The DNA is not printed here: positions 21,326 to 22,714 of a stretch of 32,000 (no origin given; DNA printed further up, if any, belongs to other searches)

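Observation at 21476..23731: Orphan ImmA/IrrE protease coupled to a membrane coiled-coil protein and a Beta-family protein: candidate undescribed defence / abortive-infection module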

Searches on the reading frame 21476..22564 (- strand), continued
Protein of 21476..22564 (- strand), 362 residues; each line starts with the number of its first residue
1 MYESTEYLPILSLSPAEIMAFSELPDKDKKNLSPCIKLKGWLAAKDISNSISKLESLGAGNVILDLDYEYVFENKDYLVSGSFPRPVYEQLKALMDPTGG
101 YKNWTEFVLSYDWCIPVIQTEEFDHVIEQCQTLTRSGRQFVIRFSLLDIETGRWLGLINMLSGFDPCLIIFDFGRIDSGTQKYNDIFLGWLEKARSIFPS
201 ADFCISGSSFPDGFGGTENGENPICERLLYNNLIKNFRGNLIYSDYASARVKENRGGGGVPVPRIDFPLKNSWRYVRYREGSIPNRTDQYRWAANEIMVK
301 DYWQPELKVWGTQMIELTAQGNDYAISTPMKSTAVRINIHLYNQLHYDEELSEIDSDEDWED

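Call 30: find_encoding_contigs(protein=P0015, flank=5000, max_places=3)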
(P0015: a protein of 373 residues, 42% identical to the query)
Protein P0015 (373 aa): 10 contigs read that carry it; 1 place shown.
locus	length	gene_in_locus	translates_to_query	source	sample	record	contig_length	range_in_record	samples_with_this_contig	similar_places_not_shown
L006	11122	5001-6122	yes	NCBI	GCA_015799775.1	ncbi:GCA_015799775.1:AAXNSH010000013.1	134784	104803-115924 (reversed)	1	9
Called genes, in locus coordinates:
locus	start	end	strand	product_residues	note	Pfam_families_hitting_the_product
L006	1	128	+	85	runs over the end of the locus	PF05930:Phage_AlpA, PF12728:HTH_17 (weak)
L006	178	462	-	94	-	-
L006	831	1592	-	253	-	-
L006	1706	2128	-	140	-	PF10980:DUF2787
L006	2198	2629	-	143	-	PF10980:DUF2787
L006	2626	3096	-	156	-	PF04002:RadC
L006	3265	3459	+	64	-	PF05930:Phage_AlpA, PF12728:HTH_17 (weak)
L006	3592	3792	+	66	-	PF05930:Phage_AlpA, PF12728:HTH_17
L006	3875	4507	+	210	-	-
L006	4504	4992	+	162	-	PF06114:Peptidase_M78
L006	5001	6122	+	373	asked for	PF14350:Beta_protein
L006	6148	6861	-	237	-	PF26915:Phage_P4_cII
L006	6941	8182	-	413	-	PF13356:Arm-DNA-bind_3, PF14659:Phage_int_SAM_3, PF22022:Phage_int_M, PF00589:Phage_integrase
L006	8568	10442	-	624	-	PF03979:Sigma70_r1_1, PF00140:Sigma70_r1_2, PF04546:Sigma70_ner, PF04542:Sigma70_r2, PF04539:Sigma70_r3, PF04545:Sigma70_r4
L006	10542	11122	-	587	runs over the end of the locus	PF01807:Zn_ribbon_DnaG, PF08275:DNAG_N, PF01751:Toprim, PF13155:Toprim_2, PF13362:Toprim_3 (weak), PF13662:Toprim_4, PF10410:DnaB_bind, PF08278:DnaG_DnaB_bind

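Call 35: find_related_loci(query=A2, collection=genome_contigs, flank=6000)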
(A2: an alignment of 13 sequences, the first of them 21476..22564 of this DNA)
Query A2 (362 aa) in genome_contigs; peptide patterns used: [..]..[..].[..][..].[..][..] (x = any residue, [..] = any of these).
50 stretches matched a pattern; 38 encode a relative of the query (tblastn E <= 1e-3); 38 distinct loci.
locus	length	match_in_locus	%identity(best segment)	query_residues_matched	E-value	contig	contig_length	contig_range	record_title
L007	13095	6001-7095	42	6-362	7e-88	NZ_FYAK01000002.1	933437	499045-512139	Photobacterium malacitanum strain CECT 9190T, whole genome shotgun sequence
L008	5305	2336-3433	39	7-362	9e-84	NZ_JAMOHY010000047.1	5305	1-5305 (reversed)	Stutzerimonas stutzeri strain V81 52PstStvem81gv22C047, whole genome shotgun sequence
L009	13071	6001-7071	37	6-354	4e-75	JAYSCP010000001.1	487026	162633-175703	MAG: Alteromonadaceae bacterium isolate ZZ2_ZZA245_bin.30 NODE_5_length_487026_cov_79.701968, whole genome shotgun seque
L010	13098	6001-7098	41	7-362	3e-74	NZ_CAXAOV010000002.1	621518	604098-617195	Pseudomonas sp. EL_65y_Pfl2_R95 isolate PseudoSSchier:R95 EL_65y_Pfl2_R95_NODE_2_length_621518_cov_17.915330, whole geno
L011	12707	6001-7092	39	2-362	2e-71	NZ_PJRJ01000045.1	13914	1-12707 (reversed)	Acinetobacter sp. B51(2017) NODE_45_length_13914_cov_64.6772, whole genome shotgun sequence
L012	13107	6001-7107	35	4-362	4e-70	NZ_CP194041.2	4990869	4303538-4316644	Agarivorans sp. QJM3NY_25 chromosome, complete genome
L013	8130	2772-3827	35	7-348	1e-66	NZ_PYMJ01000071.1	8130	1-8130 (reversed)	Photobacterium frigidiphilum strain JCM 12947 CFSAN065507_71, whole genome shotgun sequence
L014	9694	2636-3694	36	3-362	2e-65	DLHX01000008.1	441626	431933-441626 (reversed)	MAG TPA_asm: Micavibrio sp. UBA7657 UBA7657_contig_374, whole genome shotgun sequence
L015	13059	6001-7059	35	6-348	6e-65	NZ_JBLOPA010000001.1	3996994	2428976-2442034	Pseudoalteromonas sp. ASV78 1, whole genome shotgun sequence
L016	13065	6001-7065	35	6-348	3e-64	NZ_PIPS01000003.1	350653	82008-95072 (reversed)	Idiomarina aquatica strain SN-14 contig3, whole genome shotgun sequence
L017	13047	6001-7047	37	7-362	5e-63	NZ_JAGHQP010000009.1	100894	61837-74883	Brevundimonas sp. A19_0 NODE_9_length_100894_cov_62.942481, whole genome shotgun sequence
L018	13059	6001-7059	35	7-362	4e-60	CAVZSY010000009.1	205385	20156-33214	MAG: Candidatus Eremiobacteraeota bacterium isolate MFD09495.bin.2.4 genome assembly, contig: contig_6386, whole genome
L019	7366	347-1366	36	7-360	4e-60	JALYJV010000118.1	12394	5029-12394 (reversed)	MAG: Pseudomonadota bacterium isolate CAM bin13 SD1481-83_k127_1362573, whole genome shotgun sequence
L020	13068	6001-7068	33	7-362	4e-59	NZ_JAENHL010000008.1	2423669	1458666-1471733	Taklimakanibacter albus strain YIM B02566 GCM70020045_8, whole genome shotgun sequence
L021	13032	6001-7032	36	7-360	2e-58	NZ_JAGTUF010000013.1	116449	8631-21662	Magnetospirillum sulfuroxidans strain J10 NODE_13_length_116449_cov_146.271904, whole genome shotgun sequence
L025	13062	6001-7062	35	2-360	2e-54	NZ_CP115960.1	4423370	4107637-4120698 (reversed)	Sphingomonas sp. 7/4-4 chromosome, complete genome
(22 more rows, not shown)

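Call 38: search_solved_structures(query=A2, max_evalue=1)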
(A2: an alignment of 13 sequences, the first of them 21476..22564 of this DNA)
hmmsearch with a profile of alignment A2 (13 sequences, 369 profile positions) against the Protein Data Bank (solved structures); distinct sequences matched with E-value up to 1: 4.
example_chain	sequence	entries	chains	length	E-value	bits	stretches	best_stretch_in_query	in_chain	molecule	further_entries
3swh_A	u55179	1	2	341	0.11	14.9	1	80-158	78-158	Protein unc-13 homolog A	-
6a30_A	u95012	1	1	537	0.24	13.8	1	80-154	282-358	Protein unc-13 homolog A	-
4y21_A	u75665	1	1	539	0.25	13.8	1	80-154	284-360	Protein unc-13 homolog A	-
5uf7_A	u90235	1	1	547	0.25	13.7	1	80-154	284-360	Protein unc-13 homolog A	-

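Call 50: predict_structure(alignment_id=A3)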
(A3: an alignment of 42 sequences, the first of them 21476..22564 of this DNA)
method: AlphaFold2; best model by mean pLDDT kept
length: 362 residues; sequences in the alignment: 42
mean_pLDDT: 91.0   pTM: 0.90
mean pLDDT of the five models: 91.0, 90.7, 90.0, 89.8, 89.4
residues with pLDDT >= 90: 285; 70-90: 54; 50-70: 20; < 50: 3
segments of 3 or more residues with pLDDT < 50: 360-362
pLDDT, mean of each block of 10 residues (from residue 1): 81 93 92 93 89 85 94 91 94 97 98 96 95 97 95 95 97 94 95 97 95 67 93 97 92 65 92 89 89 96 91 97 95 96 94 69 39
secondary structure, 60 per line:
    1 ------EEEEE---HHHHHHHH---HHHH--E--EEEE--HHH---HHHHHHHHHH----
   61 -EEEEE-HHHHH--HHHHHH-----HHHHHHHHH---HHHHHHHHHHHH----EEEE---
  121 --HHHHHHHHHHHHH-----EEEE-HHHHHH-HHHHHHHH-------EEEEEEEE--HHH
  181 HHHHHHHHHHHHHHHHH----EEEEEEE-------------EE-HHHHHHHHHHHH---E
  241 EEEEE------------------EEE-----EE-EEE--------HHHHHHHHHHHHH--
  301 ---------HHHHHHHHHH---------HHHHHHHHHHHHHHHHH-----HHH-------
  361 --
elements in order: E7-11 H15-22 H26-29 E35-38 H47-56 E62-66 H68-72 H75-80 H86-94 H98-109 E114-117 H123-135 E141-144 H146-151 H153-160 E168-175 H178-197 E202-208 H225-236 E240-245 E264-266 E275-277 H286-298 H310-319 H329-345

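Call 53: fold_search(model_id=the predicted structure, library=pdb)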
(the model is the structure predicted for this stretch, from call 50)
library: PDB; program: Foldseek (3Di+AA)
matches with E <= 10: 1419; with E <= 0.001: 0
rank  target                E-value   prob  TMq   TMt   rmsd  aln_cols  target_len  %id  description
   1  8k7m_A                1.7e-03  0.99  0.32  0.45   7.2       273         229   12  De novo design protein -T01 (released 2024-07-31)
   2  3tha_B                1.8e-03  0.99  0.34  0.45  11.3       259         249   13  Tryptophan synthase subunit alpha from Campylobacter jejuni. (released 2011-08-31)
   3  8k7m_B                3.4e-03  0.99  0.35  0.50   6.2       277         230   11  De novo design protein -T01 (released 2024-07-31)
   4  5z3k_A                3.8e-03  0.98  0.36  0.29   7.0       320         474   10  Crystal structure of glucosidase from Croceicoccus marinus at 1.8 Angstrom resolution (released 2019-01-23)
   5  7zz3_B                3.8e-03  0.96  0.36  0.15  11.6       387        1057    8  Cryo-EM structure of "BC react" conformation of Lactococcus lactis pyruvate carboxylase with acetyl-CoA (released 2022-10-12)
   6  6n2f_A                4.0e-03  1.00  0.39  0.35   5.4       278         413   11  Meso-Diaminopimelate Decarboxylase from Arabidopsis thaliana (Isoform 2) (released 2019-04-24)
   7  4k6a_A                5.4e-03  0.97  0.34  0.44   7.9       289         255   10  Revised Crystal Structure of apo-form of Triosephosphate Isomerase (tpiA) from Escherichia coli at 1.8 Angstrom Resolu (released 2013-05-01)
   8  3nzq_A                5.7e-03  0.90  0.35  0.22  20.2       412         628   10  Crystal Structure of Biosynthetic arginine decarboxylase ADC (SpeA) from Escherichia coli, Northeast Structural Genomi (released 2010-09-01)
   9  5z3k_B                6.4e-03  0.94  0.33  0.26   7.3       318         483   10  Crystal structure of glucosidase from Croceicoccus marinus at 1.8 Angstrom resolution (released 2019-01-23)
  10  2nx9_B                8.1e-03  0.97  0.35  0.29   7.6       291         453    6  Crystal structure of the carboxyltransferase domain of the oxaloacetate decarboxylase Na+ pump from Vibrio cholerae (released 2006-12-26)
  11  6uba_A                1.5e-02  0.99  0.38  0.51   6.4       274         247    9  Crystal structure of a GH128 (subgroup VI) exo-beta-1,3-glucanase from Aureobasidium namibiae (AnGH128_VI) in complex  (released 2020-05-20)
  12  1rqb                  1.5e-02  0.97  0.37  0.29   7.5       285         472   10  Propionibacterium shermanii transcarboxylase 5S subunit (released 2004-09-07)
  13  5tcj_C                1.6e-02  0.98  0.37  0.51   6.0       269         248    5  Crystal structure of tryptophan synthase from M. tuberculosis - aminoacrylate and BRD4592-bound form (released 2017-05-31)
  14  7zz8_B                1.7e-02  0.94  0.35  0.14   7.2       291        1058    8  Cryo-EM structure of Lactococcus lactis pyruvate carboxylase with acetyl-CoA and cyclic di-AMP (released 2022-10-12)
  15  2y7f_B                1.7e-02  0.84  0.28  0.35  10.9       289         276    8  Crystal structure of the 3-keto-5-aminohexanoate cleavage enzyme (Kce) from C. Cloacamonas acidaminovorans in complex  (released 2011-06-01)
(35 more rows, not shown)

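Call 72: search_protein_families(library=phrogs, proteins=[window:21476-22564:-], max_evalue=0.001)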
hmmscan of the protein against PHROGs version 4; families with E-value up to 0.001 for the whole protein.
window:21476-22564:- (362 aa): 1 family
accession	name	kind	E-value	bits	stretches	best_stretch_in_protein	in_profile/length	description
phrog_9159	-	unknown function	5.2e-28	99.4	1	4-345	3-347/356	-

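Call 75: search_dna_similar(query=window:21476-22564:-, collection=plasmids, mode=protein, max_rows=25)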
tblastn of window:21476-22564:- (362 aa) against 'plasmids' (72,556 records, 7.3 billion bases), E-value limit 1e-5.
Records with a match: 4; places in all: 5; records where one place covers at least 80% of the query: 2.
Best place of each record, by identity: <60% 4.
By first word of the organism name: Neorhizobium 1; Aeromonas 1; Azospirillum 1; Agrobacterium 1.
By predicted mobility (MOB-suite, as given by PLSDB): conjugative 2; non-mobilizable 1; mobilizable 1.
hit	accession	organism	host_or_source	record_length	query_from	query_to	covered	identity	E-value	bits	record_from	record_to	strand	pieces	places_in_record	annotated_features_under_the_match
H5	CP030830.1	Neorhizobium sp. NCHU2750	Rosa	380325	5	347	95%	35.2%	2e-52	193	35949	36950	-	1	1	hypothetical protein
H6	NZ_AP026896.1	Aeromonas caviae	Microbe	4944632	1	250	69%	34.1%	1e-37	150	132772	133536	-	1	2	none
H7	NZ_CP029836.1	Azospirillum ramasamyi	single cell,Cow dung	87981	7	344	93%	21.4%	6e-8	62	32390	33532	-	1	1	hypothetical protein | sce7726 family protein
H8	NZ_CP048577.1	Agrobacterium tumefaciens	-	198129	197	347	42%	42.5%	6e-26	116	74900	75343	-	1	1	hypothetical protein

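Call 76: get_annotated_region(hit=H5, flank=5000)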
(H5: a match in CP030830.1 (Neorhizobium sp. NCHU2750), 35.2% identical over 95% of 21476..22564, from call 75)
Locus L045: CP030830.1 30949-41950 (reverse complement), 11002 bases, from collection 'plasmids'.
description: Neorhizobium sp. NCHU2750 plasmid pNCHU2750c, complete sequence
organism: Neorhizobium sp. NCHU2750 (NCBI taxid 1825976)
taxonomy: Bacteria; Pseudomonadota; Alphaproteobacteria; Hyphomicrobiales; Rhizobiaceae; Neorhizobium; Neorhizobium sp. NCHU2750
host: -; source: Rosa; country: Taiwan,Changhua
typing (MOB-suite, as given by PLSDB): conjugative; relaxase MOBQ; mating-pair formation MPF_T
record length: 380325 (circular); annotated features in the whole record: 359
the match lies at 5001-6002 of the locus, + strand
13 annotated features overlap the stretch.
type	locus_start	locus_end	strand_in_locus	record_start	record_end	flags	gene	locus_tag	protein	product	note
CDS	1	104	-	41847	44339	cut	-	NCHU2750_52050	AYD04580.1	outer-membrane receptor for ferric coprogen and ferric-rhodotorulic acid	-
CDS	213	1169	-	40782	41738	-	fecR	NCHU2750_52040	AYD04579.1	transmembrane sensor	-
CDS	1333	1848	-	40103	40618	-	-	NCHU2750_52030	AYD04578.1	RNA polymerase sigma factor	-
CDS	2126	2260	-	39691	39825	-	-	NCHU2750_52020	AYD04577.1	hypothetical protein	-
CDS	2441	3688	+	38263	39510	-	-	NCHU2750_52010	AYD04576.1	hypothetical protein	-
CDS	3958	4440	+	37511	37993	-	-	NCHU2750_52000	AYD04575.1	hypothetical protein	-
CDS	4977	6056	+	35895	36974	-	-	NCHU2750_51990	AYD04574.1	hypothetical protein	-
CDS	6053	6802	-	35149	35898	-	-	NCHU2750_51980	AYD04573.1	hypothetical protein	-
CDS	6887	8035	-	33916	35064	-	-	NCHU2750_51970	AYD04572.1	hypothetical protein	-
CDS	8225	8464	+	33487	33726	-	-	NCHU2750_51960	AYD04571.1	prevent-host-death protein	-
CDS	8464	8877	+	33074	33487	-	-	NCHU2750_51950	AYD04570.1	DNA-binding protein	-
CDS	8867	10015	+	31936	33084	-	-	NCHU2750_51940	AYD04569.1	integrase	-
CDS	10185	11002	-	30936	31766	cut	eutC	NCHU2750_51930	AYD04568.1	ethanolamine ammonia lyase small subunit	-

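Call 84: search_protein_families(library=pfam, alignment_id=A8, max_evalue=0.00001)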
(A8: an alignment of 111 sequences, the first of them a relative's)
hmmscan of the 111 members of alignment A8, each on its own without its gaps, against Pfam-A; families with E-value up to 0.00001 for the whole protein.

A. member 1, L006:2626-3096:- (156 aa): 1 family
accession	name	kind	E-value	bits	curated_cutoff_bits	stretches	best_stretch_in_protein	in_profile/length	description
PF04002.20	RadC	-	5e-45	152.8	22.1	1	37-154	2-120/121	RadC-like JAB domain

B. families by the number of members that match (of 111 scanned): 112 families (the first 25 are shown)
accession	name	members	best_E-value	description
PF17757.6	UvrB_inter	3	2.5e-33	UvrB interaction domain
PF00589.27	Phage_integrase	3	2.3e-27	Phage integrase family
PF12344.14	UvrB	3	1.9e-21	Ultra-violet resistance protein B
PF22022.2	Phage_int_M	3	9.2e-20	Phage integrase central domain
PF00271.37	Helicase_C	3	7.6e-19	Helicase conserved C-terminal domain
PF04851.21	ResIII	3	1.6e-12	Type III restriction enzyme, res subunit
PF02151.25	UVR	3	5.4e-10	UvrB/uvrC motif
PF00270.35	DEAD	3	1.5e-06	DEAD/DEAH box helicase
PF01207.24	Dus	2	3.9e-110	Dihydrouridine synthase (Dus)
PF07690.21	MFS_1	2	5.2e-43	Major Facilitator Superfamily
PF05173.19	DapB_C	2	2.1e-41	Dihydrodipicolinate reductase, C-terminus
PF03466.25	LysR_substrate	2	1.8e-35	LysR substrate binding domain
PF04539.22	Sigma70_r3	2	7.7e-31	Sigma-70 region 3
PF13356.12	Arm-DNA-bind_3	2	7.4e-26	Arm DNA-binding domain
PF13175.12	AAA_15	2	2.5e-25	AAA ATPase domain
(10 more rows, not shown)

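Call 85: search_protein_families(library=padloc, alignment_id=A8, max_evalue=1e-10)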
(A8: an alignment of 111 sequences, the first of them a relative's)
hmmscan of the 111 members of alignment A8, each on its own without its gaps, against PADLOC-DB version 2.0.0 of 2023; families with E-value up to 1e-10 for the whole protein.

A. member 1, L006:2626-3096:- (156 aa): 0 families

B. families by the number of members that match (of 111 scanned): 142 families (the first 25 are shown)
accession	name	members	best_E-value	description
PDLC02707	PbeA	3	1.9e-13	PbeA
PDLC02203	MzaA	2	1.8e-77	-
PDLC03398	REase_II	2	5.2e-23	Type II nicking endonuclease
PDLC04134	mad2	2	1.3e-17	mads_2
PDLC03627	REase_MTase_IIG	1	0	Type IIG restriction enzyme-methyltransferase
PDLC00090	GajA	1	1.3e-238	AAA ATPase domain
PDLC02180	Drt4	1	9.9e-229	-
PDLC03752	Drt4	1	4.8e-175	DRT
PDLC00074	GajA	1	4.2e-151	AAA ATPase domain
PDLC00097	GajA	1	7.3e-145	AAA ATPase domain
PDLC00061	GajA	1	4.5e-129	AAA ATPase domain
PDLC03503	REase_II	1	7.8e-111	Type II restriction enzyme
PDLC02933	PRTase_III-A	1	3.5e-103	-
PDLC02178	Drt4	1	5e-102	-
PDLC03599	REase_MTase_IIG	1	1.1e-97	Type IIG restriction enzyme-methyltransferase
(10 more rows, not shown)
